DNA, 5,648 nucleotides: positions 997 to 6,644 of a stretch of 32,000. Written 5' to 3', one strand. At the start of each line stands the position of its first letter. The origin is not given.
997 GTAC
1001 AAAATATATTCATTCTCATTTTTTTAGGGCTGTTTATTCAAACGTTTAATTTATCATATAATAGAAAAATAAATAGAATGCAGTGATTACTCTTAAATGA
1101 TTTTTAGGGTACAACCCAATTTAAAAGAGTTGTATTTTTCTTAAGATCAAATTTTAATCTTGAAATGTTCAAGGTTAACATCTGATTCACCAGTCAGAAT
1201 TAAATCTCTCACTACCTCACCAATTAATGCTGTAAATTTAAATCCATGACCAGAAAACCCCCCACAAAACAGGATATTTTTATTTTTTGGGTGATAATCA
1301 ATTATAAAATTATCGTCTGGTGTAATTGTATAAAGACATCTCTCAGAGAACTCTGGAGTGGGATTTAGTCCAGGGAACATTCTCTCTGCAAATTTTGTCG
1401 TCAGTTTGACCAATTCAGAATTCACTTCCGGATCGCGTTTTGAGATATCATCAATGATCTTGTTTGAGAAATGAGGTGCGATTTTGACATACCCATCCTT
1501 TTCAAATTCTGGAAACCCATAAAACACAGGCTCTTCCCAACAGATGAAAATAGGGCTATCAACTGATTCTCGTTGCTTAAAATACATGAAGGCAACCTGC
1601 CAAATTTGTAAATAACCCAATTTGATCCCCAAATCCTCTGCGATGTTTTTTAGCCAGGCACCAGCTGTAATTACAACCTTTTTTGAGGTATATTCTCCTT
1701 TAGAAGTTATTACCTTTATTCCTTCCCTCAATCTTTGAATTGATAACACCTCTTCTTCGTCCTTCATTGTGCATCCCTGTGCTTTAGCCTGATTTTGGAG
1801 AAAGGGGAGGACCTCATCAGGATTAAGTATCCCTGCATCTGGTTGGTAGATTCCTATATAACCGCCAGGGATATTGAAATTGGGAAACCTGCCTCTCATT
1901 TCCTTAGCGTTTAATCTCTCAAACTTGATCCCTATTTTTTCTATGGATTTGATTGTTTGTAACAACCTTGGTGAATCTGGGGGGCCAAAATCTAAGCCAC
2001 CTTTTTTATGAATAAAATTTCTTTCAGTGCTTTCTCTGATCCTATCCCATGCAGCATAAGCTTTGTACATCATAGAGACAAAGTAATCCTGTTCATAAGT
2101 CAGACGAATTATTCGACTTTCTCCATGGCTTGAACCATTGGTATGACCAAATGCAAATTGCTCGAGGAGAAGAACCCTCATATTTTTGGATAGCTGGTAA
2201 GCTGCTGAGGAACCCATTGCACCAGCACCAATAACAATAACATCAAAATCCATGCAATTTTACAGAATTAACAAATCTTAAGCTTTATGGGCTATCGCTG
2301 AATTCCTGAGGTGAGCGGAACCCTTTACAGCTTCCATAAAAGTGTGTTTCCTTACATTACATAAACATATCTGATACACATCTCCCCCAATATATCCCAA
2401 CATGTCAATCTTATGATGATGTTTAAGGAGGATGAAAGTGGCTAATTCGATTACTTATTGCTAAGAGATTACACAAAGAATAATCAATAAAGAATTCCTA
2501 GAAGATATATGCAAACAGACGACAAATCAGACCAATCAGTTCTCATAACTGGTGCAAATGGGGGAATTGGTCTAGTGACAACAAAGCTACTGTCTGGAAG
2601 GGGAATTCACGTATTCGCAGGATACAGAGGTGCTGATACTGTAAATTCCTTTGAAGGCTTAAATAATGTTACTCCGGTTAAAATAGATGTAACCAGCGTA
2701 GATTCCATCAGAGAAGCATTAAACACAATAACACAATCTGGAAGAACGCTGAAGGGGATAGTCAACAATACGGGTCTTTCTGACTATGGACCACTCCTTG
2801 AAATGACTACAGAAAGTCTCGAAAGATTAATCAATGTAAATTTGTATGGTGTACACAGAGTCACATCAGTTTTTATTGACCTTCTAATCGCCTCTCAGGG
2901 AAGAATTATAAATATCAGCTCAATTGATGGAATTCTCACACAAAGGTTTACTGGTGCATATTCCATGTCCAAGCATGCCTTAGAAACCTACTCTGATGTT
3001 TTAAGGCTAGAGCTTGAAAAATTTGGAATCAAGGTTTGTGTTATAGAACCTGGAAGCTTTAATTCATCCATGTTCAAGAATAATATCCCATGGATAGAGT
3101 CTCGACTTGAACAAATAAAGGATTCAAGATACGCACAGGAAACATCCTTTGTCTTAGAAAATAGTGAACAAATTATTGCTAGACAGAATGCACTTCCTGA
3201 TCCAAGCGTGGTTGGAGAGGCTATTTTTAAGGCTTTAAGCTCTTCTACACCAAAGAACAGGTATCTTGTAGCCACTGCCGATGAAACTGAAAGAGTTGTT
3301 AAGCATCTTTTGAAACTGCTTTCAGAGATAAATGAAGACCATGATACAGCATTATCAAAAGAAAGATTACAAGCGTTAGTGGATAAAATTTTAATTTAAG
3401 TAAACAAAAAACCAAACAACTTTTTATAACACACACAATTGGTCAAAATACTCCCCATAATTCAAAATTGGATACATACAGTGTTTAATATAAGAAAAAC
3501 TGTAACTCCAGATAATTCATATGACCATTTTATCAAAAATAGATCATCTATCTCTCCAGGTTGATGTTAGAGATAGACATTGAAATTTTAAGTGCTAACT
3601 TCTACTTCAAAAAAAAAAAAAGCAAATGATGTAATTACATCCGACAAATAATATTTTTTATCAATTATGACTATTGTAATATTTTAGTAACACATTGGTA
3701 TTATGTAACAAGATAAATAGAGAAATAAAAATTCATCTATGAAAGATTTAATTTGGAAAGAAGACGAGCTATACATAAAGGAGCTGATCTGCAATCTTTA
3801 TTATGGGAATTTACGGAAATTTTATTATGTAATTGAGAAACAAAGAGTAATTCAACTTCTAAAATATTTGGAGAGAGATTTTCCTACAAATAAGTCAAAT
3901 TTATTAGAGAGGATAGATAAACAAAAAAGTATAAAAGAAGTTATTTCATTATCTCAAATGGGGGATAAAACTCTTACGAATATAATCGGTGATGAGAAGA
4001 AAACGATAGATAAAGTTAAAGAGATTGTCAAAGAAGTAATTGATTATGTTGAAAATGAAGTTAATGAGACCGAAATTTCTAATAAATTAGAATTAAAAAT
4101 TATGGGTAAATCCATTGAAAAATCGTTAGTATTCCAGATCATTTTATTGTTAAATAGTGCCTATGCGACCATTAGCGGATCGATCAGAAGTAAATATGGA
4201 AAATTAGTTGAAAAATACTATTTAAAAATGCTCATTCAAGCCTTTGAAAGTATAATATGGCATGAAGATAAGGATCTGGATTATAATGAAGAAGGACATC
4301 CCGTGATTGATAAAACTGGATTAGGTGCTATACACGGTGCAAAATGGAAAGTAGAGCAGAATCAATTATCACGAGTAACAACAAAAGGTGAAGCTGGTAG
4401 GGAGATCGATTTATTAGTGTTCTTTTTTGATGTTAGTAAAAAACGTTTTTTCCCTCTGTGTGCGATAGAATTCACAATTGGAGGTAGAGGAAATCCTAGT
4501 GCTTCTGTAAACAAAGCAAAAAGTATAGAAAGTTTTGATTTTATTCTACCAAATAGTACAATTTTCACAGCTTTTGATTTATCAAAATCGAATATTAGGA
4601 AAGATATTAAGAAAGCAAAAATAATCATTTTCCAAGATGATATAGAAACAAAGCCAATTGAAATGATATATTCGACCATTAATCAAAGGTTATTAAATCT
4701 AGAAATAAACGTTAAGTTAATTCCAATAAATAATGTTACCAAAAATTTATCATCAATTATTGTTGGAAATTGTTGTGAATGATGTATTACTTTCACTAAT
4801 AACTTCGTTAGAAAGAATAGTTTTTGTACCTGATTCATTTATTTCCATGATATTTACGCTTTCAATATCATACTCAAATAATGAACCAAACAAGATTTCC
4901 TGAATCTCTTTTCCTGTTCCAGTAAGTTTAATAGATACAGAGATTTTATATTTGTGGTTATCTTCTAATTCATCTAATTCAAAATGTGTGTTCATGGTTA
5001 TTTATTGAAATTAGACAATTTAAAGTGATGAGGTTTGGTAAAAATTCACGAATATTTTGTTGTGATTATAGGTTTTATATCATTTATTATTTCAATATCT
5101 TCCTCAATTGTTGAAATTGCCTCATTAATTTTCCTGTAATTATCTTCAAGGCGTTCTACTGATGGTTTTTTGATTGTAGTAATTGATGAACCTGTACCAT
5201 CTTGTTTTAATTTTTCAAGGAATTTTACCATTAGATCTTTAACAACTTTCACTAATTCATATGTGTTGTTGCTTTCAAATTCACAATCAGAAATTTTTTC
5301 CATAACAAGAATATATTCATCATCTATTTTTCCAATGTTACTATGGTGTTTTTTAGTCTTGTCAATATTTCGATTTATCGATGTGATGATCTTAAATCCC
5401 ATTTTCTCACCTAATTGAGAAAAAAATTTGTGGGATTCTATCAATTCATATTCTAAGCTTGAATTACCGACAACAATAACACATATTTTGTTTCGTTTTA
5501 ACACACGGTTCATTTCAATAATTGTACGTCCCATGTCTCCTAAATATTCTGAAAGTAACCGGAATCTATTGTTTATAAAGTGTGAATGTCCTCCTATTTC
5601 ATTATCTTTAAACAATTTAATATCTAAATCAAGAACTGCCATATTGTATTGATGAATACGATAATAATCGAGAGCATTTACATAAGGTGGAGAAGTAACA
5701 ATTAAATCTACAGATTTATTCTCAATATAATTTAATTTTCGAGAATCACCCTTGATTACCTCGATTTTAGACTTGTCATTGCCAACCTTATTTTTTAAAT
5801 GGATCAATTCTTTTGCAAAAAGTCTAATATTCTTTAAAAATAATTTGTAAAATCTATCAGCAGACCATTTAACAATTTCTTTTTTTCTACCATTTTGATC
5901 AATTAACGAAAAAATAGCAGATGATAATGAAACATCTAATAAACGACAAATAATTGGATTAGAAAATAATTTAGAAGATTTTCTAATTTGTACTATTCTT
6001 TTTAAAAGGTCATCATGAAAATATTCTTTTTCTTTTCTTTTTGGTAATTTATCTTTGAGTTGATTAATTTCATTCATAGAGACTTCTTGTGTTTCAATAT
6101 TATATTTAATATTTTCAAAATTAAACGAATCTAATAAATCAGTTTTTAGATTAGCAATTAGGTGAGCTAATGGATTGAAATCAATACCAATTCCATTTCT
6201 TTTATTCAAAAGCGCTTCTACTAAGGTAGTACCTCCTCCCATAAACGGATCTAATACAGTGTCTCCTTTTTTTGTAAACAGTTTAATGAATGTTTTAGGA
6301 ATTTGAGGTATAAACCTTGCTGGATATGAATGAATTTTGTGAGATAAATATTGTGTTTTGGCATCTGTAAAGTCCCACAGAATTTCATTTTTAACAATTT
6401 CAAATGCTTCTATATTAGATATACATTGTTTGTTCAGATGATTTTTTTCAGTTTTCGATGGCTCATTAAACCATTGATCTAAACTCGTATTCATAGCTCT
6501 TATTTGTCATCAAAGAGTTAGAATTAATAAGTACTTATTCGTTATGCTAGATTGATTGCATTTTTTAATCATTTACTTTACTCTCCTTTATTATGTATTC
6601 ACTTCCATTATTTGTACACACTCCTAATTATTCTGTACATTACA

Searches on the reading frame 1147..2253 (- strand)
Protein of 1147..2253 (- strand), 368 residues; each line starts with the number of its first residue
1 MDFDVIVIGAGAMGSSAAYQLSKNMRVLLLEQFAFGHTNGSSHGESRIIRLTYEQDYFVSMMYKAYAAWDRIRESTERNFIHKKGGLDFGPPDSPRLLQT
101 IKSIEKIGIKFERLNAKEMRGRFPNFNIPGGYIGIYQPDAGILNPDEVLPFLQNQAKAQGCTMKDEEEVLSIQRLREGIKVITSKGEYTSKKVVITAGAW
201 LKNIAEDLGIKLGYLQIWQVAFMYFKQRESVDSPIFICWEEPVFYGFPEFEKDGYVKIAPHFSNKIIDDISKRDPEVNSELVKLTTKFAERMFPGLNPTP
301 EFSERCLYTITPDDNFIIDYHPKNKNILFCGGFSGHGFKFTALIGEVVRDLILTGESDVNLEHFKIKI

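Call 79: search_protein_families(library=pfam, proteins=[window:1147-2253:-])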
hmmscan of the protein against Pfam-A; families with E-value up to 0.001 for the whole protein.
window:1147-2253:- (368 aa): 8 families
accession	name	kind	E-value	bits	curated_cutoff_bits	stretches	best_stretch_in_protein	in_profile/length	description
PF01266.30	DAO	-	2e-50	172.7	27.9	1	4-351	1-353/353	FAD dependent oxidoreductase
PF13738.12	Pyr_redox_3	-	1e-08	35.3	30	1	144-200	79-135/305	Pyridine nucleotide-disulphide oxidoreductase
PF03486.20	HI0933_like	-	3.7e-07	30.3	50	0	146-199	109-164/244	HI0933-like protein Rossmann domain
PF01946.23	Thi4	-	5.5e-05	22.9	26.2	1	2-36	17-54/235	Thi4 family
PF13450.12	NAD_binding_8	-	9.5e-05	23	21.9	1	7-32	1-27/68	NAD(P)-binding Rossmann-like domain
PF01134.28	GIDA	-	0.00021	20.9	22.1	0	4-31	1-29/391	Glucose inhibited division protein A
PF07992.20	Pyr_redox_2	-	0.00055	19.9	26.1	0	3-31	1-30/291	Pyridine nucleotide-disulphide oxidoreductase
PF01494.25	FAD_binding_3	-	0.00069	19.4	22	0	3-35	2-35/349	FAD binding domain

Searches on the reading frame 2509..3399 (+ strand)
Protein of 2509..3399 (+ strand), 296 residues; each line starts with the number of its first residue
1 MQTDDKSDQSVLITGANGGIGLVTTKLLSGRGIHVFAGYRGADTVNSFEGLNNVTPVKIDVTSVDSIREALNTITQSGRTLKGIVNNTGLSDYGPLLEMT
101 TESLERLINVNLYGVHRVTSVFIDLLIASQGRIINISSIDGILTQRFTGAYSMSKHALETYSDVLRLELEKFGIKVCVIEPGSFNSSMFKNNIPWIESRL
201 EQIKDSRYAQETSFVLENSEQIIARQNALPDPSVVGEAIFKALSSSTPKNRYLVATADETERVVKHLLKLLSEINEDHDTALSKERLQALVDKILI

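Call 79: search_protein_families(library=pfam, proteins=[window:2509-3399:+])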
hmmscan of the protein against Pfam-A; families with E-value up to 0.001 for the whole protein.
window:2509-3399:+ (296 aa): 5 families
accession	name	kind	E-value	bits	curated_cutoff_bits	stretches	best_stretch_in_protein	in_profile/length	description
PF00106.31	adh_short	-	1.2e-37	129.8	26.6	1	10-194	2-192/195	short chain dehydrogenase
PF13561.12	adh_short_C2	-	1.6e-27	97.1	27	1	15-198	1-189/236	Enoyl-(Acyl carrier protein) reductase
PF08659.16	KR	-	2.5e-14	54.1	22.6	1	10-162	2-160/180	KR domain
PF13460.12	NAD_binding_10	-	2.6e-07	31.1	27.2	1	15-72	1-59/184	NAD(P)H-binding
PF08643.16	DUF1776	-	0.0005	20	25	1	91-190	103-204/294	Fungal family of unknown function (DUF1776)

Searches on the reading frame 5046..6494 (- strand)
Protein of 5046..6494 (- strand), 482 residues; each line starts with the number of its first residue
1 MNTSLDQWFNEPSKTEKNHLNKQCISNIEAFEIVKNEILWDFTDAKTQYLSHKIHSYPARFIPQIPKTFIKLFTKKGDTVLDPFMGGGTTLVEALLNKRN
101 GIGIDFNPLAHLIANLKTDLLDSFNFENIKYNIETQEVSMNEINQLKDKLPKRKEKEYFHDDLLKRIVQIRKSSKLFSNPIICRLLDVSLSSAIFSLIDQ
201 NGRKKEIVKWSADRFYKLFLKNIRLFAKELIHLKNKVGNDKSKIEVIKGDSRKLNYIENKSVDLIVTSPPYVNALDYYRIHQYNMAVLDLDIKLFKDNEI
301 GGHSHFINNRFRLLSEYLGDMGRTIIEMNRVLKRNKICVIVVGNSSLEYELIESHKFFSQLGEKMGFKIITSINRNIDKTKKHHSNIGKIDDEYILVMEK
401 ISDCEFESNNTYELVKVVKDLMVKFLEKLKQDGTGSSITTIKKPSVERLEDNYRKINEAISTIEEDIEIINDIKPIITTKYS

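Call 79: search_protein_families(library=pfam, proteins=[window:5046-6494:-])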
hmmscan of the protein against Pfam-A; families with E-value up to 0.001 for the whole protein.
window:5046-6494:- (482 aa): 3 families
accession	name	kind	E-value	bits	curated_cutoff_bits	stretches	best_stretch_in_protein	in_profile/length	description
PF01555.25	N6_N4_Mtase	-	7.5e-25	88.6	26.7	2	39-112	143-217/221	DNA methylase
PF01170.24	UPF0020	-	1.6e-07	31.6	22.3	0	75-103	27-55/197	RMKL-like, methyltransferase domain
PF02086.21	MethyltransfD12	-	0.00073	19.8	22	1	70-247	13-172/253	D12 class N6 adenine-specific DNA methyltransferase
